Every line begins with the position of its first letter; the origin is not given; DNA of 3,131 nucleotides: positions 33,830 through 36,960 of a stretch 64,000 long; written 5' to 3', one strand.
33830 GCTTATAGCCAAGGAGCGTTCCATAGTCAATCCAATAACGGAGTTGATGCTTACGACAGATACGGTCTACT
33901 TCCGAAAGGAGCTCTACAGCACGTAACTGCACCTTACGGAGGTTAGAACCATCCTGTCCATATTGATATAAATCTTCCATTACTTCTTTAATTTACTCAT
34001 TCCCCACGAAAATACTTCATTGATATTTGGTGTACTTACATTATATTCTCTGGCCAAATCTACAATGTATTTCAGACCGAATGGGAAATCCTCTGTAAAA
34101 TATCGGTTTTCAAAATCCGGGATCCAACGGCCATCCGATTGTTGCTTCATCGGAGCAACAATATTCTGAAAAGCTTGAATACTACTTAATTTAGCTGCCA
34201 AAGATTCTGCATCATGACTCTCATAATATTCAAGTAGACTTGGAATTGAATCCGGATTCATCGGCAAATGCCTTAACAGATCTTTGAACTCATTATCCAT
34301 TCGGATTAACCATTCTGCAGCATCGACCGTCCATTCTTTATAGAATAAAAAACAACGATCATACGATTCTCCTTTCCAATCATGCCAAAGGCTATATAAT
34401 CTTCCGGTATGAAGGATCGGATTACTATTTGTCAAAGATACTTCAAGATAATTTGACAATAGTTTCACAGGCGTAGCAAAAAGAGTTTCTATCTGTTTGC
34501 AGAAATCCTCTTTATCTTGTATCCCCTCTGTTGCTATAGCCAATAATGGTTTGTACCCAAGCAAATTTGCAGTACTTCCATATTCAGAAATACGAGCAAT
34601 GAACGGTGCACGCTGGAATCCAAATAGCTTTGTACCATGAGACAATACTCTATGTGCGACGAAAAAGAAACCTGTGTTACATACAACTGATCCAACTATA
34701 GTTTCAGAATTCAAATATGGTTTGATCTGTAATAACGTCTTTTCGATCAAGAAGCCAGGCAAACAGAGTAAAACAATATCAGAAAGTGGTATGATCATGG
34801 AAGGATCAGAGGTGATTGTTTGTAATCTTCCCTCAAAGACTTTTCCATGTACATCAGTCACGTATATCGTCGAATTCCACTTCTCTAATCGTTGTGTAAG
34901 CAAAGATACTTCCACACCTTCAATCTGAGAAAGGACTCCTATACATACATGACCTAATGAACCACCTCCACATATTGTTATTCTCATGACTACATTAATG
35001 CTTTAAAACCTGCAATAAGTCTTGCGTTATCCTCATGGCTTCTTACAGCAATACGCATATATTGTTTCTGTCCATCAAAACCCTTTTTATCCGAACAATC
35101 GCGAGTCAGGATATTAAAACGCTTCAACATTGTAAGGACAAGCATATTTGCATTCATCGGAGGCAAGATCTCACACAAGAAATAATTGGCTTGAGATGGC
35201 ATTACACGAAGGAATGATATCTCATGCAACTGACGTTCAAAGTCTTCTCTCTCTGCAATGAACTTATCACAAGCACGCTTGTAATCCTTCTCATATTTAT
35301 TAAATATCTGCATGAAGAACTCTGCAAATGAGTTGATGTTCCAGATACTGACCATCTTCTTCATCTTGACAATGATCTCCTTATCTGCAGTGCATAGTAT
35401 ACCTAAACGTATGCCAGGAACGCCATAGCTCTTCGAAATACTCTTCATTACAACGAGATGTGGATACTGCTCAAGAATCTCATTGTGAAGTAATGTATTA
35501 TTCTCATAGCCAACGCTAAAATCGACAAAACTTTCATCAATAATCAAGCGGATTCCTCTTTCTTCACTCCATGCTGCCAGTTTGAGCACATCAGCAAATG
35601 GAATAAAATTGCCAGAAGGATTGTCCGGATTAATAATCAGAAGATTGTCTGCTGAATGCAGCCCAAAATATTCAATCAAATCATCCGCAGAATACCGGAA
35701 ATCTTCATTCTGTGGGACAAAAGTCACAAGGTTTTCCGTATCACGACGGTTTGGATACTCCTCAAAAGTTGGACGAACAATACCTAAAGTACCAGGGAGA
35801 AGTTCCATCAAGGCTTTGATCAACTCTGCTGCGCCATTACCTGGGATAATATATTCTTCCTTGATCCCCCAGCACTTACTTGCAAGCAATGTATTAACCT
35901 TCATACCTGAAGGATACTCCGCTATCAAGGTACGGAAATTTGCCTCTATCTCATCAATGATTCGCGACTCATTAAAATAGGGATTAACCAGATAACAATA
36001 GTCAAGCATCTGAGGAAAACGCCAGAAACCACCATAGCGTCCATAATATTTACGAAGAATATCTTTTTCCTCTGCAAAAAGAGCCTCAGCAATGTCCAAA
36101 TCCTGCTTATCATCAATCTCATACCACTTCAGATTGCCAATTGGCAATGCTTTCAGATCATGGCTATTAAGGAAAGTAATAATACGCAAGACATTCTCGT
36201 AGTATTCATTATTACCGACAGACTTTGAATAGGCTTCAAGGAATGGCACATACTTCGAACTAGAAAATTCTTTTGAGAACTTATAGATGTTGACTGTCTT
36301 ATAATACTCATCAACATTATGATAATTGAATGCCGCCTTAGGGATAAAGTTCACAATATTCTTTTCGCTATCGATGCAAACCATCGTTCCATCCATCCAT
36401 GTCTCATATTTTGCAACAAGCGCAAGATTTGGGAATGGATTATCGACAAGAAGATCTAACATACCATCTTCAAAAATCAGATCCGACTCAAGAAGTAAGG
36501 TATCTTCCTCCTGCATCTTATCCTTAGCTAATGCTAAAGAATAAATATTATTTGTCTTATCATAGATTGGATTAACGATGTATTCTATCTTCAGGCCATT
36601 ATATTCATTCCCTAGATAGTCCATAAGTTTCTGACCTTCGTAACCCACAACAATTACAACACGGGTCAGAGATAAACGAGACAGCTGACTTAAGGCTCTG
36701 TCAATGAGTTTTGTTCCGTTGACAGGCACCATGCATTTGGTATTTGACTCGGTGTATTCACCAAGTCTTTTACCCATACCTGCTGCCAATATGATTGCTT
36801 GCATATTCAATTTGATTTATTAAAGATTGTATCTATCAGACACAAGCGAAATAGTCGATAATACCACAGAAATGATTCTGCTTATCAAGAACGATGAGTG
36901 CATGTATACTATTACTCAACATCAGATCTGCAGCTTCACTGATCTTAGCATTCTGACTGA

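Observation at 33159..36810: Fused nucleotidyltransferase/PLP-fold enzyme + Rossmann reductase + LicD: a CDP-phospho-alcohol decoration module (2-glycerol-P, serinol-P or ethanolamine-P type) inside a Bacteroidales glycan operon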

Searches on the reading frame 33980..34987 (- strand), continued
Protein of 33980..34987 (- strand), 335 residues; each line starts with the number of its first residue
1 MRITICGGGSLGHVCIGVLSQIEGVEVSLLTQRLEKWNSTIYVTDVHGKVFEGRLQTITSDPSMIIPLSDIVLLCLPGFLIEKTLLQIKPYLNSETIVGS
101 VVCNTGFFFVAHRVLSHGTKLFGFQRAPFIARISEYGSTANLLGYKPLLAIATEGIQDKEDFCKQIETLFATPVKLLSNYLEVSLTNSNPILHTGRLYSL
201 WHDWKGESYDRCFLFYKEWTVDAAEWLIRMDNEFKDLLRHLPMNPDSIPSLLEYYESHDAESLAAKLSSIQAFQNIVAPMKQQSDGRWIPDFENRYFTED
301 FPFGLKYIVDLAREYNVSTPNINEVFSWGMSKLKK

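Call 68: find_homologous_proteins(query=P0216, max_evalue=1e-20)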
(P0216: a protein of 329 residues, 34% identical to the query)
Query P0216 (329 aa): 473 proteins with E <= 1e-20 among 2330 candidates; the best 120 are listed.
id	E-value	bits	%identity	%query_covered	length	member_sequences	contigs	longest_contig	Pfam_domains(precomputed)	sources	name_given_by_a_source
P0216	3.2e-211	718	100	100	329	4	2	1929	PF02317.24,PF01210.30,PF03807.24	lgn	-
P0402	5.5e-125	435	60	100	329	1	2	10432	PF02317.24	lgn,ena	-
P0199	1.4e-96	342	51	100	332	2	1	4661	PF02317.24,PF01210.30,PF03807.24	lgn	-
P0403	4.9e-94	333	48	100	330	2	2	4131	PF02317.24,PF03807.24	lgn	-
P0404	6.9e-92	326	48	98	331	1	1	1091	PF02317.24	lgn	-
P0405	4.6e-90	320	48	99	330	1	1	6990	PF02317.24,PF01210.30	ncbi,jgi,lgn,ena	-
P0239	6.1e-90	320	48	97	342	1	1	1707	PF02317.24,PF03807.24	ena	-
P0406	1.1e-87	312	48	99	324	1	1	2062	PF02317.24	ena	-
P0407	2.6e-87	311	48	98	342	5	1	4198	PF02317.24,PF02558.23,PF03446.22,PF01210.30,PF03807.24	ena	-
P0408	1.8e-86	308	46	99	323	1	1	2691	PF02317.24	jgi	jgi:hypothetical protein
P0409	5.1e-86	307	48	98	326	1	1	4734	PF02317.24,PF02558.23,PF01210.30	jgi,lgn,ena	-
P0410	1.8e-82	295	47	99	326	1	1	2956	PF02317.24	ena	-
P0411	1.8e-82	295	47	99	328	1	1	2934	PF02317.24,PF02558.23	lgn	-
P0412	4.5e-82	294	46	98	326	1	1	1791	PF02317.24,PF03807.24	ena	-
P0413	4.8e-82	294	45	99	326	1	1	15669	PF02317.24,PF02558.23,PF03807.24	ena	-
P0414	3.1e-81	291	46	98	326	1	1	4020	PF02317.24,PF03807.24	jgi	-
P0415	3.3e-80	288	45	99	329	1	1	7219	PF02317.24,PF03807.24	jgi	jgi:hypothetical protein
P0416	3.7e-80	288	46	98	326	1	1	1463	PF02317.24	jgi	-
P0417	4.9e-79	284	46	98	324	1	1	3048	PF02317.24,PF03807.24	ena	-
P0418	8.4e-79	283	44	99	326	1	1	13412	PF02317.24,PF03807.24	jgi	-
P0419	1.5e-78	282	45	97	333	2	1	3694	PF02317.24,PF03807.24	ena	-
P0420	2.1e-78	282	48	92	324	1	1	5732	PF02317.24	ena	-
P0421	9.1e-78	280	44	99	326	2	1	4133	PF02317.24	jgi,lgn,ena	-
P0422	2.1e-77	279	45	98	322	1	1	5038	PF02317.24,PF02558.23,PF03807.24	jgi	-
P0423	2.6e-77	278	45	98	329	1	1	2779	PF02317.24,PF03807.24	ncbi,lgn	-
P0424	2.6e-76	275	43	98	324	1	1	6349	PF02317.24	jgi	jgi:hypothetical protein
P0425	2.8e-76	275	42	98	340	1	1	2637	PF02317.24,PF02558.23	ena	-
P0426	8.9e-76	273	47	92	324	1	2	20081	PF02317.24,PF02558.23,PF03807.24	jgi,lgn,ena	-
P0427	1.1e-75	273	47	92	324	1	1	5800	PF02317.24,PF02558.23,PF03807.24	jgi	-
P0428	7.5e-75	270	45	98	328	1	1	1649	PF02317.24,PF02558.23,PF03807.24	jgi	jgi:ketopantoate reductase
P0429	1.2e-74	270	45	98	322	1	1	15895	PF02317.24,PF02558.23,PF03807.24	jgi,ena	-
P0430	2.5e-74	268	48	84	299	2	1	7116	PF02317.24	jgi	-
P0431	6.4e-74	267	42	98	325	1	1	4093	PF02317.24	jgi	jgi:ketopantoate reductase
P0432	1.4e-73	266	46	92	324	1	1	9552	PF02317.24,PF02558.23,PF03807.24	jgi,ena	-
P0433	2.6e-73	265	44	98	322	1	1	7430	PF02317.24,PF02558.23,PF03807.24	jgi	-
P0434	1.2e-72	263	45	98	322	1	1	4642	PF02317.24,PF02558.23,PF03807.24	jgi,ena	-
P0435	3.9e-72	261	42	98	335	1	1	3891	PF02317.24,PF02558.23,PF01210.30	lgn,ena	-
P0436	5.5e-72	261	45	91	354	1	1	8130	PF02317.24,PF03807.24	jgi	jgi:opine dehydrogenase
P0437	3.0e-71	258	47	91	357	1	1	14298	PF02317.24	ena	-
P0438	2.7e-69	252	42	100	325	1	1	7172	PF02317.24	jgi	-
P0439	8.2e-69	250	45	98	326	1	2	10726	PF02317.24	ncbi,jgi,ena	-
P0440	1.6e-65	240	47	84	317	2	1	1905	PF02317.24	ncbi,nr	ncbi:MAG: NAD/NADP octopine/nopaline dehydrogenase family protein, partial [Flavobacteriales bacteri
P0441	1.5e-62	230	37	99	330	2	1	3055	PF02317.24,PF03807.24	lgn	-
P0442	1.9e-62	229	42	98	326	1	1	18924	PF02317.24,PF02558.23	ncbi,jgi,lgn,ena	-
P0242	6.5e-62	228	41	99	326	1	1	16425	PF02317.24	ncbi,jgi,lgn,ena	-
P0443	7.6e-61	224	37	98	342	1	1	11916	PF02317.24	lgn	-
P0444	2.0e-60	223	37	98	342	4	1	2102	PF02317.24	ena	-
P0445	1.8e-59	220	40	99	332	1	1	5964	PF02317.24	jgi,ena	jgi:opine dehydrogenase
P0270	2.7e-59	219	47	75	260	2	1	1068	PF02317.24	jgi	jgi:hypothetical protein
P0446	4.7e-58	215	37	98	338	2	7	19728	PF02317.24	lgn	-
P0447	1.6e-57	213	38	97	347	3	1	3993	PF02317.24,PF02558.23,PF01210.30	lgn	-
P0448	3.1e-57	212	37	98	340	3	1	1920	PF02317.24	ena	-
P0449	4.1e-57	212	37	99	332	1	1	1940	PF02317.24,PF02558.23,PF03807.24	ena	-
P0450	4.5e-57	212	36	98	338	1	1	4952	PF02317.24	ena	-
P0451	4.8e-57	212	37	98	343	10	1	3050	PF02317.24,PF02558.23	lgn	-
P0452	1.2e-56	210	36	98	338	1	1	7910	PF02317.24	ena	-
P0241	2.3e-56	210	38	90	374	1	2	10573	PF02317.24,PF02558.23,PF03807.24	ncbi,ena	-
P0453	3.3e-56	209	38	98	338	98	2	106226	PF02317.24,PF02558.23,PF01210.30,PF03807.24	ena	-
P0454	3.5e-56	209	37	98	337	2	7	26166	PF02317.24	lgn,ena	-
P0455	5.7e-56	208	37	99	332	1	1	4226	PF02317.24,PF02558.23,PF03807.24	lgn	-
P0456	6.1e-56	208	38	98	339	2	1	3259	PF02317.24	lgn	-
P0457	6.1e-56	208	37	99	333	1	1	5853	PF02317.24,PF02558.23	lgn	-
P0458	1.1e-55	207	36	98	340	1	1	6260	PF02317.24,PF02558.23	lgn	-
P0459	1.4e-55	207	37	99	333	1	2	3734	PF02317.24,PF02558.23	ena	-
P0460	1.8e-55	207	35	98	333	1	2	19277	PF02317.24,PF02558.23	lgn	-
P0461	2.0e-55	206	37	98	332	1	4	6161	PF02317.24,PF02558.23,PF03807.24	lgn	-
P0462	2.0e-55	206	36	99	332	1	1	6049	PF02317.24,PF02558.23,PF03807.24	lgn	-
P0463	2.0e-55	206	36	100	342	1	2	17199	PF02317.24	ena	-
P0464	2.1e-55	206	39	98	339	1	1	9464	PF02317.24,PF02558.23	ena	-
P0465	2.7e-55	206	36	97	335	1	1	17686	PF02317.24,PF02558.23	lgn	-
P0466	3.2e-55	206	38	98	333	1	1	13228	PF02317.24,PF02558.23,PF01210.30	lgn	-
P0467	3.7e-55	206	37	99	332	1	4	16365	PF02317.24,PF02558.23,PF03807.24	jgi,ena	-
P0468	3.8e-55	205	37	97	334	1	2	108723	PF02317.24,PF02558.23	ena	-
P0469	3.8e-55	205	37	97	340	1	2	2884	PF02317.24,PF02558.23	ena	-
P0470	4.1e-55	205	37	99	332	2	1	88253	PF02317.24,PF02558.23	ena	-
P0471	6.1e-55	205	36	98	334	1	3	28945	PF02317.24,PF02558.23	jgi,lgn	jgi:opine dehydrogenase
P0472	6.3e-55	205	38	99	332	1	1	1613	PF02317.24,PF02558.23,PF01210.30,PF03807.24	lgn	-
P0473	7.5e-55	205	36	99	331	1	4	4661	PF02317.24,PF02558.23,PF03807.24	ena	-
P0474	9.3e-55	204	37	98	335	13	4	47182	PF02317.24,PF02558.23,PF03807.24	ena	-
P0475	9.4e-55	204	38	99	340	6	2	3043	PF02317.24,PF02558.23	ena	-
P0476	1.0e-54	204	36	99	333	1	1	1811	PF02317.24,PF02558.23,PF03807.24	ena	-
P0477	1.1e-54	204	36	99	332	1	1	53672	PF02317.24,PF02558.23,PF03807.24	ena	-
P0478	1.1e-54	204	36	100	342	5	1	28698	PF02317.24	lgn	-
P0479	1.1e-54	204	36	99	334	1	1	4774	PF02317.24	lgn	-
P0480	1.3e-54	204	36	99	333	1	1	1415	PF02317.24,PF02558.23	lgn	-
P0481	1.4e-54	204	36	98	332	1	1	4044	PF02317.24,PF02558.23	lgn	-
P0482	1.5e-54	203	37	100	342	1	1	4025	PF02317.24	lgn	-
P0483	1.6e-54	203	37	99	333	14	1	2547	PF02317.24,PF02558.23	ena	-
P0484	1.6e-54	203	37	99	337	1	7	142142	PF02317.24,PF02558.23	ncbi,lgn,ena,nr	ncbi:MAG: NAD/NADP octopine/nopaline dehydrogenase family protein [Prevotella sp.]|nr:NAD/NADP octop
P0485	1.7e-54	203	36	99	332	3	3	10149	PF02317.24,PF02558.23,PF03807.24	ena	-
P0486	1.8e-54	203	36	99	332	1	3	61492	PF02317.24,PF02558.23,PF03807.24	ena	-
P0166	1.9e-54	203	37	91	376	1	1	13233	PF02317.24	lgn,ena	-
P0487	2.0e-54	203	36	99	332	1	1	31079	PF02317.24,PF02558.23,PF03807.24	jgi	jgi:hypothetical protein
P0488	2.1e-54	203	37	99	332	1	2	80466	PF02317.24,PF02558.23,PF03807.24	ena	-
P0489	2.4e-54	203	36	97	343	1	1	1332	PF02317.24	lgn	-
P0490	2.7e-54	203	36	98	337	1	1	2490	PF02317.24,PF02558.23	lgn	-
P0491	2.7e-54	203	37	100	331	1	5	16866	PF02317.24,PF02558.23,PF03807.24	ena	-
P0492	3.1e-54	202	35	99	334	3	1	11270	PF02317.24,PF02558.23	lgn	-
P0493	3.4e-54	202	36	99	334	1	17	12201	PF02317.24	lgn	-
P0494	3.6e-54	202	35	99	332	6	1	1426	PF02317.24,PF02558.23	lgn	-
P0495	3.9e-54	202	36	98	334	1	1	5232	PF02317.24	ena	-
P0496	3.9e-54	202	36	98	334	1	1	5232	PF02317.24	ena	-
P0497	4.1e-54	202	36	100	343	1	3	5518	PF02317.24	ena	-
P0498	4.5e-54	202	36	99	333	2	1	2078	PF02317.24,PF02558.23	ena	-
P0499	4.6e-54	202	36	99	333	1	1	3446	PF02317.24,PF02558.23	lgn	-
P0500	4.9e-54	202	35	99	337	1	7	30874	PF02317.24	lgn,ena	-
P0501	4.9e-54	202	36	99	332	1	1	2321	PF02317.24,PF02558.23,PF03807.24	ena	-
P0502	6.1e-54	202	37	99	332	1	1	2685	PF02317.24,PF02558.23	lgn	-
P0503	6.8e-54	201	36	98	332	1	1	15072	PF02317.24,PF02558.23,PF03807.24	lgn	-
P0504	6.9e-54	201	36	99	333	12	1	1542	PF02317.24,PF02558.23,PF03807.24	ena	-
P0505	6.9e-54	201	37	98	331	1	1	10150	PF02317.24,PF02558.23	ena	-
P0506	9.1e-54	201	36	98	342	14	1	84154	PF02317.24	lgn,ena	-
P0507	9.7e-54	201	37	100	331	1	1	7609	PF02317.24,PF02558.23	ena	-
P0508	9.9e-54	201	36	100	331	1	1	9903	PF02317.24,PF02558.23,PF03807.24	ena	-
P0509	1.1e-53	201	37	98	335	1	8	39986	PF02317.24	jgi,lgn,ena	jgi:hypothetical protein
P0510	1.1e-53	201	36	99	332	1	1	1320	PF02317.24,PF02558.23,PF01210.30,PF03807.24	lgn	-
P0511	1.2e-53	201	37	98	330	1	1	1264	PF02317.24,PF02558.23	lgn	-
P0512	1.2e-53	201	36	99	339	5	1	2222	PF02317.24,PF02558.23,PF03807.24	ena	-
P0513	1.2e-53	201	35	98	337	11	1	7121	PF02317.24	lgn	-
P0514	1.3e-53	200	37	99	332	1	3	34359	PF02317.24,PF02558.23,PF01210.30,PF03807.24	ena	-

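Call 69: find_encoding_contigs(protein=P0426, flank=7000, max_places=2)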
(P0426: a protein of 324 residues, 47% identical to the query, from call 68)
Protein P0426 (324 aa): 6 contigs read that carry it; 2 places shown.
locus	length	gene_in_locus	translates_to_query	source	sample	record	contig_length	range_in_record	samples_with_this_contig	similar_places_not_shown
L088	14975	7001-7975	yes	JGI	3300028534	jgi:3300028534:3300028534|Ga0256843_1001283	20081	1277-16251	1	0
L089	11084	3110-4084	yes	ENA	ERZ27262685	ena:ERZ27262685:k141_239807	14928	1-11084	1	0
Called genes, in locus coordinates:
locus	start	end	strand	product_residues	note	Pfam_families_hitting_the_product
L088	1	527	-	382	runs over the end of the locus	PF00999:Na_H_Exchanger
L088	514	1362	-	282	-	PF04055:Radical_SAM, PF06968:BATS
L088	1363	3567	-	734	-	PF01751:Toprim, PF01131:Topoisom_bac, PF01396:Zn_ribbon_Top1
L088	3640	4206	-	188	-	PF22769:DCD, PF00692:dUTPase (faint)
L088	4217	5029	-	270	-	PF09312:SurA_N, PF13145:Rotamase_2 (weak), PF22506:Cj1289-like_C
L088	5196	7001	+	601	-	PF00483:NTP_transferase, PF12804:NTP_transf_3, PF00155:Aminotran_1_2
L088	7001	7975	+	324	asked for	PF02558:ApbA (weak), PF03807:F420_oxidored (faint), PF02317:Octopine_DH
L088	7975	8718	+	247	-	PF04991:LicD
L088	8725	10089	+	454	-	-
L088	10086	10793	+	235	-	PF04991:LicD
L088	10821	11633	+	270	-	-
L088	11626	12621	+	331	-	PF00535:Glycos_transf_2, PF10111:Glyco_tranf_2_2 (weak), PF13641:Glyco_tranf_2_3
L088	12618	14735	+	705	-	PF02516:STT3, PF21436:STT3-PglB_core, PF18527:STT3_PglB_C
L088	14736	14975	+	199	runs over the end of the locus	PF02397:Bac_transf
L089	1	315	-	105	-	?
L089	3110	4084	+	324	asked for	PF02558:ApbA (weak), PF03807:F420_oxidored (faint), PF02317:Octopine_DH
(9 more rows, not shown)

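Call 70: find_encoding_contigs(protein=P0442, flank=7000, max_places=2)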
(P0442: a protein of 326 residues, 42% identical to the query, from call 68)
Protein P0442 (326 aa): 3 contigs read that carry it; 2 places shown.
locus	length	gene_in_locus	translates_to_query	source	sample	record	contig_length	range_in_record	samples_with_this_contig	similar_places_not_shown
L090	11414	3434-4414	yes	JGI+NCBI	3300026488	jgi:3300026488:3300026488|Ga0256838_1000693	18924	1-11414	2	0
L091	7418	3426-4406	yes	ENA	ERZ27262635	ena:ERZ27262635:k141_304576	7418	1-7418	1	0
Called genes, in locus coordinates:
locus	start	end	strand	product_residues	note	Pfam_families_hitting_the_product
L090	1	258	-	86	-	?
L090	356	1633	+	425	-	PF01943:Polysacc_synt, PF13440:Polysacc_synt_3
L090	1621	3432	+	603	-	PF00483:NTP_transferase, PF12804:NTP_transf_3, PF00155:Aminotran_1_2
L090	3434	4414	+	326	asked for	PF02558:ApbA (weak), PF02317:Octopine_DH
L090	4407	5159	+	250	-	PF01066:CDP-OH_P_transf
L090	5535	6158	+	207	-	PF00294:PfkB, PF01467:CTP_transf_like (weak)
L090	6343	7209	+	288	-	PF13737:DDE_Tnp_1_5, PF01609:DDE_Tnp_1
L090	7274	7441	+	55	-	-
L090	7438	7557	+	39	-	-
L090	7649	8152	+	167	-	PF13580:SIS_2, PF01380:SIS (weak)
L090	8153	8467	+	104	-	PF00483:NTP_transferase, PF12804:NTP_transf_3 (weak)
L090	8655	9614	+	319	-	PF00535:Glycos_transf_2, PF13641:Glyco_tranf_2_3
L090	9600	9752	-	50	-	-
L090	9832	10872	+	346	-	-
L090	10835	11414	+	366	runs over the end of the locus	PF09314:DUF1972, PF13439:Glyco_transf_4 (weak), PF00534:Glycos_transf_1 (weak)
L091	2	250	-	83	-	?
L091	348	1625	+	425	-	PF01943:Polysacc_synt, PF13440:Polysacc_synt_3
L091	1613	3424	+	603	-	PF00483:NTP_transferase, PF12804:NTP_transf_3, PF00155:Aminotran_1_2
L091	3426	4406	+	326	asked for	PF02558:ApbA (weak), PF02317:Octopine_DH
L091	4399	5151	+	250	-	PF01066:CDP-OH_P_transf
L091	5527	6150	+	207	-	PF00294:PfkB, PF01467:CTP_transf_like (weak)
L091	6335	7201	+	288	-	PF13737:DDE_Tnp_1_5, PF01609:DDE_Tnp_1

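Call 71: find_encoding_contigs(protein=P0413, flank=7000, max_places=2)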
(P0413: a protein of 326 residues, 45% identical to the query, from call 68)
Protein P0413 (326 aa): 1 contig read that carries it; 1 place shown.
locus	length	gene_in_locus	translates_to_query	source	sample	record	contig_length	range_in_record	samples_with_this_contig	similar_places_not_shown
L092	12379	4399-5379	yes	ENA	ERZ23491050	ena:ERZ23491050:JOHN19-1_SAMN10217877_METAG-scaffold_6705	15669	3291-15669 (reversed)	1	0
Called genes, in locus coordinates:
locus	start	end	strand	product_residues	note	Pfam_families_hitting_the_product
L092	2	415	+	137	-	?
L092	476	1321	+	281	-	PF02706:Wzz, PF13807:GNVR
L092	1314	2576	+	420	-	PF01210:NAD_Gly3P_dh_N (faint), PF03446:NAD_binding_2 (faint), PF03721:UDPG_MGDP_dh_N, PF00984:UDPG_MGDP_dh, PF03720:UDPG_MGDP_dh_C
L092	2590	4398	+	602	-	PF00483:NTP_transferase, PF12804:NTP_transf_3, PF00155:Aminotran_1_2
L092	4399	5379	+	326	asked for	PF02558:ApbA (faint), PF03807:F420_oxidored (faint), PF02317:Octopine_DH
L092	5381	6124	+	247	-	PF04991:LicD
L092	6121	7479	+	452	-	-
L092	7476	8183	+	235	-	PF04991:LicD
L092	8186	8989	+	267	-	PF00535:Glycos_transf_2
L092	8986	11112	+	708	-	PF02516:STT3, PF21436:STT3-PglB_core, PF18527:STT3_PglB_C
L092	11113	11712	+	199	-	PF02397:Bac_transf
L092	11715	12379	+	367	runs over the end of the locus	PF01041:DegT_DnrJ_EryC1, PF00266:Aminotran_5 (weak), PF01212:Beta_elim_lyase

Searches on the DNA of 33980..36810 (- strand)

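Call 77: search_dna_similar(query=window:33980-36810:-, collection=ecoli_genomes, mode=distant, max_evalue=0.00001, max_rows=15)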
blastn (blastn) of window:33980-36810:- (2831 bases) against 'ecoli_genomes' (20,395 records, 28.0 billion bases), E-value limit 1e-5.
No match.
